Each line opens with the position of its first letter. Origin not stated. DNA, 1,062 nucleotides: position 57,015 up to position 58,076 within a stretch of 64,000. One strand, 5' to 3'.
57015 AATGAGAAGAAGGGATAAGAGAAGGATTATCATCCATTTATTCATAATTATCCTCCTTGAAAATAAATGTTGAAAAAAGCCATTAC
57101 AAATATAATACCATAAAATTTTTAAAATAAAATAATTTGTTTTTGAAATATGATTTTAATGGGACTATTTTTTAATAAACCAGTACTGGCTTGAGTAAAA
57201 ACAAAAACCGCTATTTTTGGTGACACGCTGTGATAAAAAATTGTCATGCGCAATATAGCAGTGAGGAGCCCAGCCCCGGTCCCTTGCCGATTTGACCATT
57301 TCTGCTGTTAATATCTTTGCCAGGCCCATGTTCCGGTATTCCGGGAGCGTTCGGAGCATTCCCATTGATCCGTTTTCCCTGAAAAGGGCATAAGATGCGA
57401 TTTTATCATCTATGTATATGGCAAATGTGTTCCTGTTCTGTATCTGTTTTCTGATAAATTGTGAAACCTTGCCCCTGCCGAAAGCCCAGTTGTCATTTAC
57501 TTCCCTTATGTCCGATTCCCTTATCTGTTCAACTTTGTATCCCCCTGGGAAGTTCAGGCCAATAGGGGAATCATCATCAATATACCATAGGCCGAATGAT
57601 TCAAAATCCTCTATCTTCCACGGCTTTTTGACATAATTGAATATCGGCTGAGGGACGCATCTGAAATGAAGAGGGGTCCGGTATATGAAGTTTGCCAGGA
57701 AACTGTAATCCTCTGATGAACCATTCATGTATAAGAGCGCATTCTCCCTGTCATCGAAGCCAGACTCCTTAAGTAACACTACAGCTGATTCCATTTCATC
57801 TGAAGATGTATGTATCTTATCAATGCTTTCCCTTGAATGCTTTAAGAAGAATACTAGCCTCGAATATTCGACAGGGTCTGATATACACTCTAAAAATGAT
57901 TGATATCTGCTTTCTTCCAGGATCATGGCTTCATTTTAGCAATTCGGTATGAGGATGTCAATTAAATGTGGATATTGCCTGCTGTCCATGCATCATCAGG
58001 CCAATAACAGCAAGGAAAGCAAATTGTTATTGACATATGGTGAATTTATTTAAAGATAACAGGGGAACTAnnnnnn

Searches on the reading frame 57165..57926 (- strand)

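Call 17: search_protein_families(library=pfam, proteins=[window:57165-57926:-], max_evalue=0.001)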
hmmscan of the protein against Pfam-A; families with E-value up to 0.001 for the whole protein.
window:57165-57926:- (253 aa): 5 families
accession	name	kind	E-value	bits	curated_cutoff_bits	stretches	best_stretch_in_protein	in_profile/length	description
PF08445.16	FR47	-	9.3e-09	35.6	22.1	1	180-249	16-85/86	FR47-like protein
PF00583.31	Acetyltransf_1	-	1.3e-06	29.1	20.7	1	156-241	21-116/116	Acetyltransferase (GNAT) family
PF12746.13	GNAT_acetyltran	-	3.8e-06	27.2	26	1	126-243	117-236/243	GNAT acetyltransferase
PF08444.16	Gly_acyl_tr_C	-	1.7e-05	25.4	27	1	176-247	10-81/89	Aralkyl acyl-CoA:amino acid N-acyltransferase, C-terminal region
PF13673.13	Acetyltransf_10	-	9.9e-05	22.8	23.6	1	157-217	21-83/128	Acetyltransferase (GNAT) domain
